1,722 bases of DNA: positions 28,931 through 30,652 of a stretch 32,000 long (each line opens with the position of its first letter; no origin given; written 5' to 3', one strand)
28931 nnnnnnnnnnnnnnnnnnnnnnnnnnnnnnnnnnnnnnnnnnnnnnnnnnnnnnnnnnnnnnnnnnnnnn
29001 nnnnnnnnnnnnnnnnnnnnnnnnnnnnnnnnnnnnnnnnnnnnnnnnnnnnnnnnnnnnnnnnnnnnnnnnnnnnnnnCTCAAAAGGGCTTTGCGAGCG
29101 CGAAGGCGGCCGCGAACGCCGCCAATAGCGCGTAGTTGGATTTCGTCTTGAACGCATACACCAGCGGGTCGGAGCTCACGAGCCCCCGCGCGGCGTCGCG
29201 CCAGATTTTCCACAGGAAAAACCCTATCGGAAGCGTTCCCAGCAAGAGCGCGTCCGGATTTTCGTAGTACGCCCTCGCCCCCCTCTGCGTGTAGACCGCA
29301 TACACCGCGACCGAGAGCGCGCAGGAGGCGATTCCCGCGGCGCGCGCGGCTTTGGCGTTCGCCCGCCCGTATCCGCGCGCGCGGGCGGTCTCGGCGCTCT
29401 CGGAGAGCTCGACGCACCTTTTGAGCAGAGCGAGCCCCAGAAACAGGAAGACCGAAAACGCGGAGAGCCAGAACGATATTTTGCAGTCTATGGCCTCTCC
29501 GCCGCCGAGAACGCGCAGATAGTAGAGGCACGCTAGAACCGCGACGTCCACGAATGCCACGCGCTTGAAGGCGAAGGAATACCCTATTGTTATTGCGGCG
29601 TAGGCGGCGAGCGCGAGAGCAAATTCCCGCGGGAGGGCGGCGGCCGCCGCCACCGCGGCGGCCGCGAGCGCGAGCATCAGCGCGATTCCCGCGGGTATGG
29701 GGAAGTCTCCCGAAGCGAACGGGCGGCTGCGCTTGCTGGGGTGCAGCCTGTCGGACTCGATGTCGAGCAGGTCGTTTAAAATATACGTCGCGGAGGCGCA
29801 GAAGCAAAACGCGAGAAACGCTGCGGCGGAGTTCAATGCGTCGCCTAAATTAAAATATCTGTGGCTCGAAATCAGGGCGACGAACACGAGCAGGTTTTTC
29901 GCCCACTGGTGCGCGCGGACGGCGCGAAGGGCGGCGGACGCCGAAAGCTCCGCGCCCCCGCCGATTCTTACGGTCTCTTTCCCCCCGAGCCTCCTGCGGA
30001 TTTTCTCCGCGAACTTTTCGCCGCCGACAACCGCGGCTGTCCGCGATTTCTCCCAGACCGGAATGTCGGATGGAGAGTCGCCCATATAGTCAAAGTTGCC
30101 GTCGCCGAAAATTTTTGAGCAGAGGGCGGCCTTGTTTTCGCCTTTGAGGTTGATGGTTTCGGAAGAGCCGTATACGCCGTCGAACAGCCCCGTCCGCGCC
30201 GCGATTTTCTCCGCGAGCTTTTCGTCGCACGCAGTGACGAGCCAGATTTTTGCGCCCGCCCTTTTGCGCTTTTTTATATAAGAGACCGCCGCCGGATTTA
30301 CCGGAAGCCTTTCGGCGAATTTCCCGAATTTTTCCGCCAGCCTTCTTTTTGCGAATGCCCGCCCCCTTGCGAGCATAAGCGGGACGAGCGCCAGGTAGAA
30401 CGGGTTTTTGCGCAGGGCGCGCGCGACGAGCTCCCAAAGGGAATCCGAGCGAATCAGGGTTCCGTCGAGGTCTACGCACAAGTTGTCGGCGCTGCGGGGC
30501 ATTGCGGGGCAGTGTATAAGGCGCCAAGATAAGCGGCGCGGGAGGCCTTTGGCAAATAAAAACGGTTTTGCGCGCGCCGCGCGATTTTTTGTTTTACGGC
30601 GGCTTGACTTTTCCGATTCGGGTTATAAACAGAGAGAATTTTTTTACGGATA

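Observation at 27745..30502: HAD phosphatase::phosphoribosyltransferase-like UbiA fusion coupled to a GT-C enzyme: candidate self-contained lipid-linked pentofuranose decoration module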

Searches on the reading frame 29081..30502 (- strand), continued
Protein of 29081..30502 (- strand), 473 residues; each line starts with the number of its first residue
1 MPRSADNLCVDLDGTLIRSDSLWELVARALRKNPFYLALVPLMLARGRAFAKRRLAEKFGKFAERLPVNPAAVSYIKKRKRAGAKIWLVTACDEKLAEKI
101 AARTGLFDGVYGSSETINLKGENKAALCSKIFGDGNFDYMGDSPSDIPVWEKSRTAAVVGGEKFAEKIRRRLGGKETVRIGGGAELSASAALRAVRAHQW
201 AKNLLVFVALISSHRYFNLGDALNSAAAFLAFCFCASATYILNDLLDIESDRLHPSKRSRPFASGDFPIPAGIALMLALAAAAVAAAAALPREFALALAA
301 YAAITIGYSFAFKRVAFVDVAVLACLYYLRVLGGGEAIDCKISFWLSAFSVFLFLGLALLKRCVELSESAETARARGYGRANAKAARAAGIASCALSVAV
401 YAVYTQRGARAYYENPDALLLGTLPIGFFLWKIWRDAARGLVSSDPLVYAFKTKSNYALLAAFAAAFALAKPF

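Call 59: search_solved_structures(query=window:29084-30502:-, max_evalue=0.01, show_alignments=2)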
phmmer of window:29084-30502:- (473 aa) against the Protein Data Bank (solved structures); distinct sequences matched with E-value up to 0.01: 3.
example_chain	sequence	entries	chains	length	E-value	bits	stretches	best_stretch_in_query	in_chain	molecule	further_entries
8j8j_D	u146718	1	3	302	5.1e-26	95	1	189-374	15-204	Decaprenyl-phosphate phosphoribosyltransferase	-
8j8k_A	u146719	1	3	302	9.4e-16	61.2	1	189-374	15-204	Decaprenyl-phosphate phosphoribosyltransferase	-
4od4_A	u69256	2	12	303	0.00064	22.2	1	189-311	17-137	4-hydroxybenzoate octaprenyltransferase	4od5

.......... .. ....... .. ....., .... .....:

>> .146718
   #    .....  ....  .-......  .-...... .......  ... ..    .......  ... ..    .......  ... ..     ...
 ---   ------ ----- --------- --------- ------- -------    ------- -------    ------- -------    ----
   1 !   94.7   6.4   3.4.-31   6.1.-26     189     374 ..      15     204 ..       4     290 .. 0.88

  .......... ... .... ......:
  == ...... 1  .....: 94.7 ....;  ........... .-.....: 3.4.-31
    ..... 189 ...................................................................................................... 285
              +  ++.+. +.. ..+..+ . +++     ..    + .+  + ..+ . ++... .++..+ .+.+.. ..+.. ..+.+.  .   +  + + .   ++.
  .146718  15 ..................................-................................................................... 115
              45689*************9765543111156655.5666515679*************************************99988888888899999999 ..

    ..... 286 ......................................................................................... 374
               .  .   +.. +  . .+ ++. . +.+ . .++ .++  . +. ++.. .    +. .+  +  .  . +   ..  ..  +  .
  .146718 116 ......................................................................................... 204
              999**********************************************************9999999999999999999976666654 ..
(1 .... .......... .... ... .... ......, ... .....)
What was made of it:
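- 29084..29938 (-): C-terminal nine-helix UbiA domain of DPPRS (Rv3806c) type; N243-D244-xx-D247-xxx-D251-R252 is encoded at 29747-29776; K361-R362-xx-E365 lies in a later cytoplasmic loop. phmmer against the PDB: 8J8J Mtb DPPRS at E 5e-26, against 4OD4 UbiA at 6e-4 (call 59).
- On PRP-PPPRS bifunctional polyprenyl-phosphoribofuranose synthase (C. youngae ORF15 type; NCBIfam NF006088): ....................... aligns with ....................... of Rv3806c (call 59).
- The PDB ranking is 8J8J at 5e-26 against UbiA at 6e-4 (call 59).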

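Call 71: search_protein_families(library=ncbifam, proteins=[L001:245-1039:+, L001:1046-2140:+, L001:2142-3497:+, L001:3494-4375:+, L001:4380-6155:+, L087:10425-11495:+], max_evalue=0.00001)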
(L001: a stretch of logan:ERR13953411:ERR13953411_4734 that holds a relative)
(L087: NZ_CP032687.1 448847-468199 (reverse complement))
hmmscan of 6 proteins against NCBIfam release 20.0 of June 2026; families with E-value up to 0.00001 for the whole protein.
L001:245-1039:+ (264 aa): 18 families
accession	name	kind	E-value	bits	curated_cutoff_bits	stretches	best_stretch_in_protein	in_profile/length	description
TIGR02623.1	G1P_cyt_trans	equivalog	1.4e-117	391.7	300.25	1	7-263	1-255/255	glucose-1-phosphate cytidylyltransferase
TIGR03992.1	Arch_glmU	subfamily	2.1e-24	86.2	292.1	2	7-80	1-74/393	bifunctional sugar-1-phosphate nucleotidylyltransferase/acetyltransferase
NF052502.1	man1P_GTase_Rv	exception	5.3e-22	78.1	440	2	112-242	85-219/352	mannose-1-phosphate guanylyltransferase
NF041313.1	UDPGP_AglF_Halo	equivalog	5.7e-21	75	400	2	7-70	1-64/234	UTP--glucose-1-phosphate uridylyltransferase AglF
NF049965.1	GlMnHpPGnyltfHddC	equivalog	1.3e-20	74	300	1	7-205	1-174/221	D-glycero-D-manno-heptose 1-phosphate guanosyltransferase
NF041173.1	Sug_nt_acttase_Thmprot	equivalog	3.6e-16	59.1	600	1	7-207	1-177/405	bifunctional sugar-1-phosphate nucleotidylyltransferase/acetyltransferase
NF045761.1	NAMPUrTaseMurU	equivalog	5.6e-14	52.5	250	1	7-240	1-214/226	N-acetylmuramate alpha-1-phosphate uridylyltransferase MurU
TIGR02091.1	glgC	equivalog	9.7e-13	47.9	424.9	1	9-189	3-181/364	glucose-1-phosphate adenylyltransferase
NF001947.0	PRK00725.1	subfamily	1.1e-11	44.2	470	1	9-189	19-198/426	glucose-1-phosphate adenylyltransferase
TIGR01208.1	rmlA_long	equivalog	1.2e-11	44.1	320.25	1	9-73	2-67/353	glucose-1-phosphate thymidylyltransferase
NF041135.1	IPPtranDIPPsyn_Thcocales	equivalog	4.6e-11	42.4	580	1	7-83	1-73/419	bifunctional L-myo-inositol-1-phosphate cytidylyltransferase/CDP-L-myo-inositol myo-inositolphosphotransferase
NF003670.0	PRK05293.1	equivalog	6e-11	41.9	470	1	10-189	8-186/382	glucose-1-phosphate adenylyltransferase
NF002023.0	PRK00844.1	subfamily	1.5e-09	37.2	458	1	10-189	10-186/408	glucose-1-phosphate adenylyltransferase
NF002772.0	PRK02862.1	equivalog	1.1e-08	34.2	537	1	10-187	7-182/429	glucose-1-phosphate adenylyltransferase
TIGR01099.1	galU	equivalog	2.7e-08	33.7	326.8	1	7-206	2-214/261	UTP--glucose-1-phosphate uridylyltransferase GalU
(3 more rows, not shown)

L001:1046-2140:+ (364 aa): 12 families
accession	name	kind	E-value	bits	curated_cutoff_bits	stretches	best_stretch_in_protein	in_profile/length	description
TIGR02622.1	CDP_4_6_dhtase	equivalog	3.4e-133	444.1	278.45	1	6-351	1-351/352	CDP-glucose 4,6-dehydratase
TIGR01181.1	dTDP_gluc_dehyt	equivalog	6.5e-27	94.5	365.1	1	11-332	1-313/321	dTDP-glucose 4,6-dehydratase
TIGR04180.1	EDH_00030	hypoth_equivalog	2.7e-18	66.1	475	1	12-201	1-183/297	NAD-dependent 4,6-dehydratase LegB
TIGR01179.1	galE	equivalog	9e-18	64.2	262.3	1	11-175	1-162/332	UDP-glucose 4-epimerase GalE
NF007582.0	PRK10217.1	equivalog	1.2e-13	50.9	698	1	10-331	2-332/355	dTDP-glucose 4,6-dehydratase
TIGR01214.1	rmlD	equivalog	2.9e-12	46.3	224.05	1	42-174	32-140/285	dTDP-4-dehydrorhamnose reductase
TIGR01472.1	gmd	equivalog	7.6e-11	41.8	415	1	13-176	4-173/342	GDP-mannose 4,6-dehydratase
NF007490.0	PRK10084.1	subfamily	1.3e-10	40.8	649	1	12-137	3-137/361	dTDP-glucose 4,6-dehydratase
TIGR03466.1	HpnA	hypoth_equivalog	2.7e-09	36.3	367.65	1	11-162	2-145/327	hopanoid-associated sugar epimerase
NF042423.1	oxyalk_red_Shew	equivalog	1.6e-07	30.7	580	1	10-166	9-153/331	2-alkyl-3-oxoalkanoate reductase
NF007956.0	PRK10675.1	subfamily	2.4e-07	30.2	394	0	11-139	2-130/338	UDP-glucose 4-epimerase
NF043036.1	ErythonDh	equivalog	6.1e-07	28.9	325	1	11-179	2-171/321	D-erythronate dehydrogenase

L001:2142-3497:+ (451 aa): 8 families
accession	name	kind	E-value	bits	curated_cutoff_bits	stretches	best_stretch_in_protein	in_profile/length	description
NF011936.0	PRK15407.1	equivalog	6.9e-194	644.6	423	1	4-448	8-438/440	lipopolysaccharide biosynthesis protein RfbH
TIGR03588.1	PseC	equivalog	7.7e-59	199.5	423.5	1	30-370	2-324/380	UDP-4-amino-4,6-dideoxy-N-acetyl-beta-L-altrosamine transaminase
TIGR04181.1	NHT_00031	hypoth_equivalog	2.1e-48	165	420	2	52-233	23-213/359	LegC family aminotransferase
NF008658.2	PRK11658.1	equivalog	1.3e-41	142.5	631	1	28-373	3-324/379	UDP-4-amino-4-deoxy-L-arabinose aminotransferase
NF008687.0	PRK11706.1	equivalog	5e-39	134.1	375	1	54-369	27-316/375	dTDP-4-amino-4,6-dideoxygalactose transaminase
TIGR02379.1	ECA_wecE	subfamily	1.4e-29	103.1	434.85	1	41-367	13-315/376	dTDP-4-amino-4,6-dideoxy-D-glucose transaminase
TIGR04427.1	PLP_DesI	equivalog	1.3e-25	90.4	650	1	45-246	37-230/390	dTDP-4-dehydro-6-deoxyglucose aminotransferase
NF004770.0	PRK06108.1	subfamily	3.1e-07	29.5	422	1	102-188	116-210/396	pyridoxal phosphate-dependent aminotransferase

L001:3494-4375:+ (293 aa): 4 families
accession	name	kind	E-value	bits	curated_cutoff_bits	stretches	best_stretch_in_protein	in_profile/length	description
TIGR01777.1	yfcH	hypoth_equivalog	1.9e-06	27.7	207.35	0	4-37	1-34/292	TIGR01777 family oxidoreductase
TIGR01181.1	dTDP_gluc_dehyt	equivalog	2.6e-06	26.7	365.1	0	154-280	183-314/321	dTDP-glucose 4,6-dehydratase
TIGR02197.1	heptose_epim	equivalog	4e-06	26.2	274.6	0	4-166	1-184/316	ADP-glyceromanno-heptose 6-epimerase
NF047922.1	GDPFucSynFcl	equivalog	4.8e-06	26.2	500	1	2-109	3-114/308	GDP-L-fucose synthase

L001:4380-6155:+ (591 aa): 54 families (the best 25 are shown)
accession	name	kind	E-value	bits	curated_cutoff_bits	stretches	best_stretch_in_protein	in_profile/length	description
NF006524.0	PRK08978.1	equivalog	7.8e-97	324.8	738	1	16-551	14-527/548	acetolactate synthase 2 catalytic subunit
TIGR00118.1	acolac_lg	equivalog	9.5e-94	314.8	538.35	1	10-553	9-539/557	biosynthetic-type acetolactate synthase large subunit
NF004919.0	PRK06276.1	equivalog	8.8e-85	285.2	866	1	16-552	14-542/582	acetolactate synthase large subunit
NF006016.1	PRK08155.1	equivalog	2.4e-83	280.4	870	1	12-549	12-533/554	acetolactate synthase large subunit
NF004710.0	PRK06048.1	equivalog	1.5e-81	274.5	976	1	16-558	21-547/561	acetolactate synthase large subunit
NF005860.0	PRK07789.1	equivalog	1.5e-79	267.9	881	1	16-565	47-595/615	acetolactate synthase large subunit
NF005228.0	PRK06725.1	equivalog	5.5e-79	265.9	991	1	8-554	22-551/571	acetolactate synthase large subunit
NF005584.0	PRK07282.1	equivalog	1.1e-77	261.9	970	1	5-549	13-541/566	acetolactate synthase large subunit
NF006122.0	PRK08266.1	subfamily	3.8e-77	260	571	1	16-556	17-532/543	hypothetical protein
NF005824.0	PRK07710.1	equivalog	2.3e-76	257.3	976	1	17-551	31-551/573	acetolactate synthase large subunit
NF005651.0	PRK07418.1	subfamily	1.7e-75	254.5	942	1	17-553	33-564/617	acetolactate synthase large subunit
NF006052.0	PRK08199.1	subfamily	1.8e-75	254.4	539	1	8-557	14-545/559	thiamine pyrophosphate protein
NF005058.0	PRK06466.1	equivalog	4e-72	243.5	951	1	16-541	17-539/574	acetolactate synthase 3 large subunit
NF005712.0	PRK07524.1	subfamily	4.5e-72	243.2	500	1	7-548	8-529/536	5-guanidino-2-oxopentanoate decarboxylase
NF006319.0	PRK08527.1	equivalog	1.1e-71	242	905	1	5-545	7-535/565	acetolactate synthase large subunit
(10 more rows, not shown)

L087:10425-11495:+ (356 aa): 18 families
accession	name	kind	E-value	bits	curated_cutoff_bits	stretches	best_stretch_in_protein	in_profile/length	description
TIGR03466.1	HpnA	hypoth_equivalog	5e-25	88.1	367.65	1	14-353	3-325/327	hopanoid-associated sugar epimerase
NF042422.1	oxyalk_red_OleD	equivalog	1e-19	71.1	580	1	14-343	3-322/329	2-alkyl-3-oxoalkanoate reductase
TIGR01179.1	galE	equivalog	1.1e-19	70.5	262.3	1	14-187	2-172/332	UDP-glucose 4-epimerase GalE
NF042423.1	oxyalk_red_Shew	equivalog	2.1e-19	69.8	580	1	13-342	10-328/331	2-alkyl-3-oxoalkanoate reductase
TIGR04180.1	EDH_00030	hypoth_equivalog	2.9e-18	66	475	1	14-280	1-267/297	NAD-dependent 4,6-dehydratase LegB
TIGR01181.1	dTDP_gluc_dehyt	equivalog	1.2e-17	64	365.1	1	14-353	2-315/321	dTDP-glucose 4,6-dehydratase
NF052578.1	StrlDmthSdmBMthl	equivalog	9.4e-17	61.7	600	1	15-352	4-325/328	sterol demethylase protein SdmB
NF058621.1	DiazavRedAvaA7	equivalog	7.2e-13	48.8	400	1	33-269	12-248/304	3-diazoavenalumate denitrifying reductase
NF007956.0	PRK10675.1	subfamily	8e-11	41.6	394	1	14-187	3-176/338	UDP-glucose 4-epimerase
TIGR01214.1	rmlD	equivalog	6.6e-10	38.5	224.05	1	14-253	2-210/285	dTDP-4-dehydrorhamnose reductase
NF043036.1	ErythonDh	equivalog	8.2e-10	38.4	325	1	14-169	3-158/321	D-erythronate dehydrogenase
NF011728.1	PRK15181.1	equivalog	1.2e-09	37.6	760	1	13-245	17-256/348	Vi polysaccharide biosynthesis UDP-N-acetylglucosaminuronic acid C-4 epimerase TviC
NF041293.1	G6PDh_Azf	equivalog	5.4e-09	35.8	400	1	14-140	5-121/252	NAD-dependent glucose-6-phosphate dehydrogenase Azf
TIGR02622.1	CDP_4_6_dhtase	equivalog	9.1e-09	34.9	278.45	0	14-172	7-166/352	CDP-glucose 4,6-dehydratase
TIGR02197.1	heptose_epim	equivalog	2.5e-08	33.5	274.6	1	14-196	1-175/316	ADP-glyceromanno-heptose 6-epimerase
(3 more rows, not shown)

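Call 72: predict_structure(alignment_id=A1)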
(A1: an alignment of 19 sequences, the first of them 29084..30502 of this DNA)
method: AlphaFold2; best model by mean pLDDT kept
length: 473 residues; sequences in the alignment: 19
mean_pLDDT: 89.4   pTM: 0.85
mean pLDDT of the five models: 89.4, 88.7, 88.7, 88.4, 88.1
residues with pLDDT >= 90: 265; 70-90: 199; 50-70: 7; < 50: 2
segments of 3 or more residues with pLDDT < 50: none
pLDDT, mean of each block of 10 residues (from residue 1): 75 90 89 85 87 85 80 94 94 90 91 87 94 94 94 93 90 88 79 91 91 88 97 96 90 85 90 96 97 96 92 88 94 95 90 94 83 77 88 96 87 87 93 90 78 88 90 80
secondary structure, 60 per line:
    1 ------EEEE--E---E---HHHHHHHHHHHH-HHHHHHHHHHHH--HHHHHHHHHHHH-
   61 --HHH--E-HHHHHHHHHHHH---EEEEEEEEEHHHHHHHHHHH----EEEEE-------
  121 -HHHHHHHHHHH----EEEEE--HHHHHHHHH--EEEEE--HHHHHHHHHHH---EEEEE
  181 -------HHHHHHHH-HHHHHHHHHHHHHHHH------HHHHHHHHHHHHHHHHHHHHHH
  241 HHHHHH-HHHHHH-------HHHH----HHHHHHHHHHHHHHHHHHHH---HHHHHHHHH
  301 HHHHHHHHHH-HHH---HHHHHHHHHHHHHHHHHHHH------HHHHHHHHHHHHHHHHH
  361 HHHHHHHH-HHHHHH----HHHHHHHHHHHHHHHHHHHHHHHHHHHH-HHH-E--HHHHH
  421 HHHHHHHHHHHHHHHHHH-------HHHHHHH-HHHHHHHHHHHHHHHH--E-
elements in order: E7-10 H21-32 H34-45 H48-59 H70-81 E85-93 H94-104 E109-113 H122-132 E137-141 H144-152 E155-159 H162-172 E176-180 H188-195 H197-212 H219-246 H248-253 H261-264 H269-288 H292-310 H318-337 H344-368 H370-375 H380-407 H416-438 H446-452 H454-469
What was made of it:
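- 29081..30502 (-): 473-aa bifunctional polyprenyl-phosphate phosphoribosyltransferase / phosphoribose 5-phosphatase (HAD::UbiA fusion; includes the stop codon at 29081-29083). AF2 model: pLDDT 89.4, pTM 0.85 (call 72).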

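Call 76: fold_search(model_id=the predicted structure, library=pdb)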
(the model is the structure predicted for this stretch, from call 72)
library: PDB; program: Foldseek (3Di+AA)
matches with E <= 10: 660; with E <= 0.001: 53
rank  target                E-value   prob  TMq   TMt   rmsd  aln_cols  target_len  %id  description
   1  8j8j_A                1.1e-10  1.00  0.51  0.81   3.4       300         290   27  Membrane bound PRTase, C3 symmetry, donor bound (released 2024-02-07)
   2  8j8k_A                3.5e-09  1.00  0.50  0.80   3.8       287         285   24  Membrane bound PRTase, C3 symmetry, acceptor bound (released 2024-02-07)
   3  7bpu_A                9.6e-06  1.00  0.42  0.67   6.1       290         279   17  Structural and mechanistic insights into the biosynthesis of Digeranylgeranylglyceryl phosphate synthase in membranes (released 2021-04-14)
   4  4tq3_A                2.1e-05  1.00  0.43  0.68   5.5       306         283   19  Structure of a UbiA homolog from Archaeoglobus fulgidus bound to GPP and Mg2+ (released 2014-07-16)
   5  6m31_A                2.2e-05  1.00  0.42  0.66   6.3       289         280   15  Structural and Functional Insights into an Archaeal Lipid Synthase (released 2021-02-03)
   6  4tq4_B                4.3e-05  1.00  0.41  0.64   6.3       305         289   18  Structure of a UbiA homolog from Archaeoglobus fulgidus bound to DMAPP and Mg2+ (released 2014-07-16)
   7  4tq3_B                5.9e-05  1.00  0.43  0.68   5.7       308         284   18  Structure of a UbiA homolog from Archaeoglobus fulgidus bound to GPP and Mg2+ (released 2014-07-16)
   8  4od5_A                8.7e-05  1.00  0.45  0.72   4.3       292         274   23  Substrate-bound structure of a UbiA homolog from Aeropyrum pernix K1 (released 2014-03-19)
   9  2hi0_B                8.7e-05  1.00  0.28  0.50   6.4       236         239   16  Crystal structure of putative phosphoglycolate phosphatase (YP_619066.1) from Lactobacillus delbrueckii subsp. bulgari (released 2006-08-15)
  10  1te2_A                9.0e-05  1.00  0.29  0.57   7.3       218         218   21  Putative Phosphatase Ynic from Escherichia coli K12 (released 2004-08-03)
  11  4tq4_C                9.4e-05  1.00  0.42  0.66   5.5       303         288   19  Structure of a UbiA homolog from Archaeoglobus fulgidus bound to DMAPP and Mg2+ (released 2014-07-16)
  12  4eze_B                1.3e-04  1.00  0.29  0.45   5.4       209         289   16  Crystal structure of had family hydrolase t0658 from Salmonella enterica subsp. enterica serovar Typhi (Target EFI-501 (released 2012-07-25)
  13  2hi0_A                1.5e-04  1.00  0.28  0.50   6.2       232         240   16  Crystal structure of putative phosphoglycolate phosphatase (YP_619066.1) from Lactobacillus delbrueckii subsp. bulgari (released 2006-08-15)
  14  4tq4_A                1.6e-04  1.00  0.42  0.65   5.9       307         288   18  Structure of a UbiA homolog from Archaeoglobus fulgidus bound to DMAPP and Mg2+ (released 2014-07-16)
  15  9fq5                  1.6e-04  1.00  0.28  0.42   6.4       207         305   15  Crystal structure of phosphoserine phosphatase (SerB) from Brucella melitensis (released 2025-06-25)
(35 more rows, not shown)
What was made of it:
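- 29948..30502 (-): N-terminal cytoplasmic HAD phosphatase domain (about residues 1-185); motif I D11-L-D13-G-T, T90, K124, G141-D142...D146. The model's fold matches phosphoserine-phosphatase-type HAD enzymes (call 76).
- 29084..29938 (-): Foldseek: 8J8J target-normalised TM-score 0.81, rmsd 3.4 A, E 1e-10; other UbiA folds score 0.62-0.74 (call 76).
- The best solved relative by sequence and by fold is Mtb DPPRS 8J8J (calls 59, 76). The fold match to 8J8J is the best (call 76).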

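Call 86: search_protein_families(library=ncbifam, proteins=[L002:3-1196:+], max_evalue=0.00001)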
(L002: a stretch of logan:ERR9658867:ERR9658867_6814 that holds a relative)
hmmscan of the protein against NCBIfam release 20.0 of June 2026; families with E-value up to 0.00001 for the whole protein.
L002:3-1196:+ (398 aa): 187 families (the best 25 are shown)
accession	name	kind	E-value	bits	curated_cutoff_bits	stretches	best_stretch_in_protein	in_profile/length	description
TIGR02203.1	MsbA_lipidA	equivalog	3.8e-102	342.6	602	1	2-391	175-569/572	lipid A export permease/ATP-binding protein MsbA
TIGR02204.1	MsbA_rel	hypoth_equivalog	1.2e-99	334.6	780.4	1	4-391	180-575/576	ABC transporter, permease/ATP-binding protein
NF052233.1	CphA_assoc_ABC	equivalog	3.7e-94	316.6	880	1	103-395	458-747/766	cyanophycin metabolism-associated ABC transporter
NF008381.0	PRK11176.1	equivalog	1.4e-91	307.6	867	1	4-391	187-579/582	lipid A ABC transporter ATP-binding protein/permease MsbA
NF010178.0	PRK13657.1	equivalog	5.2e-89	299.3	733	1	109-391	287-570/588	glucan ABC transporter ATP-binding protein/ permease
TIGR01846.1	type_I_sec_HlyB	subfamily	1.3e-84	284.8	725.55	1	108-393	408-694/694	type I secretion system permease/ATPase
NF045513.1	HepA_fam_ABC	equivalog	4.6e-83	279.7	725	1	18-383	230-601/610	heterocyst formation ABC transporter subunit HepA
TIGR00958.1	3a01208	subfamily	1e-79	268.7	874.6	1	13-387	332-710/711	antigen peptide transporter 2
TIGR03375.1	type_I_sec_LssB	subfamily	1.5e-74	251.5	693.1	1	2-382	307-693/696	type I secretion system permease/ATPase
TIGR01192.1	chvA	subfamily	1e-73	248.9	585.4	1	131-388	309-567/585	glucan export ABC transporter ATP-binding protein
TIGR02857.1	CydD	equivalog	3.6e-70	237.4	435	1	11-362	173-528/529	thiol reductant ABC exporter subunit CydD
TIGR03797.1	NHLM_micro_ABC2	equivalog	1.6e-68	231.8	709.4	1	19-391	309-685/686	NHLP bacteriocin export ABC transporter permease/ATPase subunit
TIGR03796.1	NHLM_micro_ABC1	equivalog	1.2e-66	225.3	853.3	1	110-387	425-708/710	NHLP family bacteriocin export ABC transporter peptidase/permease/ATPase subunit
TIGR01842.1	type_I_sec_PrtD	subfamily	1.9e-65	221.4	510.15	1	109-379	272-542/544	type I secretion system permease/ATPase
NF008055.0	PRK10789.1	equivalog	1.7e-61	208.4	845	1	12-391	188-571/590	SmdA family multidrug ABC transporter permease/ATP-binding protein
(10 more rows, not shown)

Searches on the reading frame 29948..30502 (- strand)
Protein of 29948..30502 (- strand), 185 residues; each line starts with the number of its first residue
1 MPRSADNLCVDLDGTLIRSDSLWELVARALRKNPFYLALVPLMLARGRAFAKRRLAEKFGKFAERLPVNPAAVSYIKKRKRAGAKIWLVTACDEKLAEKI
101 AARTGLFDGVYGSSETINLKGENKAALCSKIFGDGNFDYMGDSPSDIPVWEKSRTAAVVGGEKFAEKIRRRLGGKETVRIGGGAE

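Call 60: search_solved_structures(query=window:29948-30502:-, max_evalue=10, show_alignments=2)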
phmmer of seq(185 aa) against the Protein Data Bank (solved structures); distinct sequences matched with E-value up to 10: 0.
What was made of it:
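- Tried and rejected: The HAD domain alone also found nothing by phmmer (call 60).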
